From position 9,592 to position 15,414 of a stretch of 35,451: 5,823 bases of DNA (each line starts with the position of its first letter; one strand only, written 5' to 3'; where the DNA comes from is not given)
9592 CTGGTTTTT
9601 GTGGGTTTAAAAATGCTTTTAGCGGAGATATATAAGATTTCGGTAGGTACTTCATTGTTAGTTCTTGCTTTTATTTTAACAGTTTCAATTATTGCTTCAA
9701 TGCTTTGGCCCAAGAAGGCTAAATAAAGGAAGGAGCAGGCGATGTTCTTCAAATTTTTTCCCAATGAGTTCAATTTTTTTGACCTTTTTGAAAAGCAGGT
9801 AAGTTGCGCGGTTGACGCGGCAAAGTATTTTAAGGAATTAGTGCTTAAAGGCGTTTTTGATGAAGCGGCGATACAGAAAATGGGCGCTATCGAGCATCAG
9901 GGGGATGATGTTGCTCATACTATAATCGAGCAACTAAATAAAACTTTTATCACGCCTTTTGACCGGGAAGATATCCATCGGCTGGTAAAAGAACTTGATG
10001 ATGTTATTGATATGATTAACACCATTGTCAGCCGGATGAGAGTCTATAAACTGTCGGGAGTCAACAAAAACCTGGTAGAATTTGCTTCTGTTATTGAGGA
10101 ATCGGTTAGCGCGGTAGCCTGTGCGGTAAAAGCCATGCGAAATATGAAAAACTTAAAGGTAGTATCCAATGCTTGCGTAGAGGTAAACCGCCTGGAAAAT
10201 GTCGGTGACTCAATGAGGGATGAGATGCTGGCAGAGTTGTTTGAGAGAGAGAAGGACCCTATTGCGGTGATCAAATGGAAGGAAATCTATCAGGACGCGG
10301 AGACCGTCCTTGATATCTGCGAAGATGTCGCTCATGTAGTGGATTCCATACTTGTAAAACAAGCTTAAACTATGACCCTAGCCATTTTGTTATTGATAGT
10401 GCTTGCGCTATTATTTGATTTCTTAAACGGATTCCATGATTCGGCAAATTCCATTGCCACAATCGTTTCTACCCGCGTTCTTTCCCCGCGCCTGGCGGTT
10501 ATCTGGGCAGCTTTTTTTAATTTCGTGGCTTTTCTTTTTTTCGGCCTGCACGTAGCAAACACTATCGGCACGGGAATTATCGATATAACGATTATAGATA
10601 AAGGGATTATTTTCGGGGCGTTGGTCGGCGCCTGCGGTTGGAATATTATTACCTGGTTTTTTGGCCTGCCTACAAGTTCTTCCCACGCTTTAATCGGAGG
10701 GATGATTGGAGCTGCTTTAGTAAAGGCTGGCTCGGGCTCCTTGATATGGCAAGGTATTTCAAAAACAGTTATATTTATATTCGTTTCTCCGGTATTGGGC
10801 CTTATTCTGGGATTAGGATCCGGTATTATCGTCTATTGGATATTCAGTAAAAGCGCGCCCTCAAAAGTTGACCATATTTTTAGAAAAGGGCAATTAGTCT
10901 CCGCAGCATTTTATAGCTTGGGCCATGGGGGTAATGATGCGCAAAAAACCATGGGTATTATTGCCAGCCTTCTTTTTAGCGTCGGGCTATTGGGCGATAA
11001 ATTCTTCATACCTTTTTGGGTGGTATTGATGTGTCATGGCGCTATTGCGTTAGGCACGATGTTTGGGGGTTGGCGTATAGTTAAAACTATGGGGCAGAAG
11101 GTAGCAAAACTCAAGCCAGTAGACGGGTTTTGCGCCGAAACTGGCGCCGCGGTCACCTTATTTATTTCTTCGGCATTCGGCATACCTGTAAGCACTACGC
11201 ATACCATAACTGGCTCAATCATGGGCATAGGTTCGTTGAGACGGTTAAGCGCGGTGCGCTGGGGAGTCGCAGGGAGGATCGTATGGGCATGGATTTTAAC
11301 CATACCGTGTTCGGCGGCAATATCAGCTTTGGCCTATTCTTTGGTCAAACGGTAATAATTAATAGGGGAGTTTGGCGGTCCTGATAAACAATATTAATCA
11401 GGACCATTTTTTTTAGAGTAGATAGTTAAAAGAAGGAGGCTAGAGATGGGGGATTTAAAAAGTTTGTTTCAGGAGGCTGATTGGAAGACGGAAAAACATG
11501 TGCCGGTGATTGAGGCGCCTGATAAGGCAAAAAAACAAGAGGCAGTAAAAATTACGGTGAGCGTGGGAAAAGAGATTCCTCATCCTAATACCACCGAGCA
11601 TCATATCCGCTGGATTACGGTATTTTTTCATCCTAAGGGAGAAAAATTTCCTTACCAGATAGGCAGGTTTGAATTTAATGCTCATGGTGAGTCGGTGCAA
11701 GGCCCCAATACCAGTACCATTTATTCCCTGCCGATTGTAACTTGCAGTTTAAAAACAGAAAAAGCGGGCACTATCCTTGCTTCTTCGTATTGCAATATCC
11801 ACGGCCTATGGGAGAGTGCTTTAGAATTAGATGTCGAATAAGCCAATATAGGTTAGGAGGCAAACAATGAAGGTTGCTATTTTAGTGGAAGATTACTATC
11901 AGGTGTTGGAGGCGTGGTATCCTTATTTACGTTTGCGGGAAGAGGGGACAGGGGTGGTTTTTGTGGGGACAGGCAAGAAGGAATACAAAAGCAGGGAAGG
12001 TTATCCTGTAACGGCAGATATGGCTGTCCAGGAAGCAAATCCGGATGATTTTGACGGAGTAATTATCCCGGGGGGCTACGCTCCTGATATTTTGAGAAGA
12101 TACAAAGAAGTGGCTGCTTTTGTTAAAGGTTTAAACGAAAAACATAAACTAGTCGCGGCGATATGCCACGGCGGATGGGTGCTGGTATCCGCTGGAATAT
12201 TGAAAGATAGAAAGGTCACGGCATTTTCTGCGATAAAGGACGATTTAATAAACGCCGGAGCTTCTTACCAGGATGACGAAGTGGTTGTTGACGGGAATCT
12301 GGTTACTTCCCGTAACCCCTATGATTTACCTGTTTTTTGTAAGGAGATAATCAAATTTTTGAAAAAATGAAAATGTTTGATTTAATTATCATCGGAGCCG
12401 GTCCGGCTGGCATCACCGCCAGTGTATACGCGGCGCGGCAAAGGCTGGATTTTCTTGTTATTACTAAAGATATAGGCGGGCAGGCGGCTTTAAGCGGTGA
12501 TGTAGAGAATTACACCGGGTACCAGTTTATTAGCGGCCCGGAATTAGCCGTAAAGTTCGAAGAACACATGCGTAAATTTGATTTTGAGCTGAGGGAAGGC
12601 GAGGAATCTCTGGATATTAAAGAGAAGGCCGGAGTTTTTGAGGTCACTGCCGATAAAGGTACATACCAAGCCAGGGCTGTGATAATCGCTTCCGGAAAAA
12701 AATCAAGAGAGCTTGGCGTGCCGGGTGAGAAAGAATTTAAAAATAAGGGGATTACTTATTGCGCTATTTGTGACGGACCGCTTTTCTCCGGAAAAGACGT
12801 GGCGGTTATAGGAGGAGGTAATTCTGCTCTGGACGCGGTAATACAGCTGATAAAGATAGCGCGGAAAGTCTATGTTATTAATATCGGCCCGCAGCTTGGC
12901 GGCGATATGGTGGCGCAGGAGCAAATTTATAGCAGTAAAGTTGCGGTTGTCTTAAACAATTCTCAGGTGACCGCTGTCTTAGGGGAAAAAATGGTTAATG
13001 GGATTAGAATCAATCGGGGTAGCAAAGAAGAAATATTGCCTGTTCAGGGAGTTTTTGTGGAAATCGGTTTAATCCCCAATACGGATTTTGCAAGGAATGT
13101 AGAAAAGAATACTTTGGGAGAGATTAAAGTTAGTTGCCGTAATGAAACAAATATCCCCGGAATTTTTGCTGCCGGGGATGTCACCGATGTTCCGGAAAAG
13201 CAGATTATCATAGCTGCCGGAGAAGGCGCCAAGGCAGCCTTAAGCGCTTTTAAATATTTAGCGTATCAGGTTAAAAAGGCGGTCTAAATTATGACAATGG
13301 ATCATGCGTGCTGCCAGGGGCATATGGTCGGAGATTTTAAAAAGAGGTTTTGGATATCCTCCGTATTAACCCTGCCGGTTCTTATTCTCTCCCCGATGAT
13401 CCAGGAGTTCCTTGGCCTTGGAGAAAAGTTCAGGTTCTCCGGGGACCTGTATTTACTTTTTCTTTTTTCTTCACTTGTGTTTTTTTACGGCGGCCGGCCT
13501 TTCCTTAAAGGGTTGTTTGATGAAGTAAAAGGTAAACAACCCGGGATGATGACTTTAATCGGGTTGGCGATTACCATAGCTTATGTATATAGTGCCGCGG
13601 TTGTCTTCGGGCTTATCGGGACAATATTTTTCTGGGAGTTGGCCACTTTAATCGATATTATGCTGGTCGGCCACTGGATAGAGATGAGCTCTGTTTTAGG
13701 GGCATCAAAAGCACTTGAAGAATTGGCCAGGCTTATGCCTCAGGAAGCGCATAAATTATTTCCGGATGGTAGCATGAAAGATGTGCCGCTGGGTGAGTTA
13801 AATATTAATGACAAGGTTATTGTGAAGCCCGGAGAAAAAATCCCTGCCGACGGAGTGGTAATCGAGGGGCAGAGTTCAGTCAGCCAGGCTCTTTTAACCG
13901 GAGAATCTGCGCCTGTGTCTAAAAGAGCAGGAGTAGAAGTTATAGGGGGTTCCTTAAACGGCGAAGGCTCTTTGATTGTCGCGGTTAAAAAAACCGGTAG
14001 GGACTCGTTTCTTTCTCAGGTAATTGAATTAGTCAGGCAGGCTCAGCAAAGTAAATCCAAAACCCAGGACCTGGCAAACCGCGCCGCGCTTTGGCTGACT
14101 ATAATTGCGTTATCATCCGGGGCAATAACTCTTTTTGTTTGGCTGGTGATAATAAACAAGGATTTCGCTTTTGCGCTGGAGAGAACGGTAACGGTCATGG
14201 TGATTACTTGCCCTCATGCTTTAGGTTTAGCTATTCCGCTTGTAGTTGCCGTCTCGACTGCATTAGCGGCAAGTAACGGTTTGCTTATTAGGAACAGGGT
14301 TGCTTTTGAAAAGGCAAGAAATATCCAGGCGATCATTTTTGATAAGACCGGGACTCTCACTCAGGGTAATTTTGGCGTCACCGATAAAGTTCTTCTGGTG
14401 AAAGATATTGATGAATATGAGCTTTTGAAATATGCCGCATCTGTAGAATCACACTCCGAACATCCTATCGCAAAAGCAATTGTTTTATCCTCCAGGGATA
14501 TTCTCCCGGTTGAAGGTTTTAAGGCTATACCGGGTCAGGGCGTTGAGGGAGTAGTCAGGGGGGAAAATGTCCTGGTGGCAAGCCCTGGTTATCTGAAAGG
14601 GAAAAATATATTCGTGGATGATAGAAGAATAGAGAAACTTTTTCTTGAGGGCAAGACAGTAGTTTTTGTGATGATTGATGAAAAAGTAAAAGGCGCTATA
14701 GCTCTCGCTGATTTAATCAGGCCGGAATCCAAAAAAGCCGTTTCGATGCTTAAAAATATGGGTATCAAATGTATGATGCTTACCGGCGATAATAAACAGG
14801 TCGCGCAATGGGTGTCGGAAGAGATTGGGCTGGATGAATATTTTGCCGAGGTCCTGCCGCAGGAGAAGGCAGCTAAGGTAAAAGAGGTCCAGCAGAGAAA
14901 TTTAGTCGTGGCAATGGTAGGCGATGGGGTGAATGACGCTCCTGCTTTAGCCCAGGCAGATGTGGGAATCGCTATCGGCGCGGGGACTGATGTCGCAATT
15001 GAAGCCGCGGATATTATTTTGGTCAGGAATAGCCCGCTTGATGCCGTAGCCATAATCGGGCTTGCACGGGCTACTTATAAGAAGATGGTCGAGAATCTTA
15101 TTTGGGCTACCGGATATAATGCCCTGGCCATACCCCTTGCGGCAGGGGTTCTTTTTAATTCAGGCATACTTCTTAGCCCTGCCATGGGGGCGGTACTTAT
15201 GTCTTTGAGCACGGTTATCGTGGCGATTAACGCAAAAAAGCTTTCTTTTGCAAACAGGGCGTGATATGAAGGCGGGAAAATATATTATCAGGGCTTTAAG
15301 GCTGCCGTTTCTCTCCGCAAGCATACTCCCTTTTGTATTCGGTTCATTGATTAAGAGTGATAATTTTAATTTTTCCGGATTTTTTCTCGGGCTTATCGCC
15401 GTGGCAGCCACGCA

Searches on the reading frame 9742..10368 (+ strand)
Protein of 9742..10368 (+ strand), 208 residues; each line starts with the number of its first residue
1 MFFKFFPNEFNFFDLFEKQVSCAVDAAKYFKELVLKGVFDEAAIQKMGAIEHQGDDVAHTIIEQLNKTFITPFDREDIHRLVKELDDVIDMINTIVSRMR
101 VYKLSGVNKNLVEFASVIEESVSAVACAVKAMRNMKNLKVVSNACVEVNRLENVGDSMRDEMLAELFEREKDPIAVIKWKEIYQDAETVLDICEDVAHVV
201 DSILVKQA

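Call 60: search_protein_families(library=pfam, proteins=[window:9742-10368:+], max_evalue=0.0001)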
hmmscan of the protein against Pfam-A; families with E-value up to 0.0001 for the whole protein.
window:9742-10368:+ (208 aa): 1 family
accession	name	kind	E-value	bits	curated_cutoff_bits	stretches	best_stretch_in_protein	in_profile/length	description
PF01865.21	PhoU_div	-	1.5e-28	100.1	24.4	1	6-205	7-213/214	Protein of unknown function DUF47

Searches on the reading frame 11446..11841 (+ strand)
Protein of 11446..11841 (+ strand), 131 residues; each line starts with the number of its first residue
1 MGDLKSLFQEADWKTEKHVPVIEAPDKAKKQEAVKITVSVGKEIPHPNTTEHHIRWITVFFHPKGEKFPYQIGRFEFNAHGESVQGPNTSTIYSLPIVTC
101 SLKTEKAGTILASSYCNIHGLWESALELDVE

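Call 60: search_protein_families(library=pfam, proteins=[window:11446-11841:+], max_evalue=0.0001)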
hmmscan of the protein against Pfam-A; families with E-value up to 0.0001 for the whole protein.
window:11446-11841:+ (131 aa): 1 family
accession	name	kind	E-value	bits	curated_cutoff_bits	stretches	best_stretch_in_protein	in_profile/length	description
PF01880.24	Desulfoferrodox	-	1.9e-34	118.6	22.2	1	11-124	2-97/98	Desulfoferrodoxin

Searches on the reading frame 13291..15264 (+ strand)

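Call 60: search_protein_families(library=pfam, proteins=[window:13291-15264:+], max_evalue=0.0001)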
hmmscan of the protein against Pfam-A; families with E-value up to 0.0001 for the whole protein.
window:13291-15264:+ (657 aa): 3 families
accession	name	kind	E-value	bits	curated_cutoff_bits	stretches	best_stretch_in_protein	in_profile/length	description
PF00122.25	E1-E2_ATPase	-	4.1e-50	170.2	28.1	1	148-328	2-180/181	E1-E2 ATPase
PF00702.32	Hydrolase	-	3.6e-35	122.5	26.4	1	345-557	1-191/191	haloacid dehalogenase-like hydrolase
PF08282.18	Hydrolase_3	-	7.8e-06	26.2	20.9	0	540-587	206-252/255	haloacid dehalogenase-like hydrolase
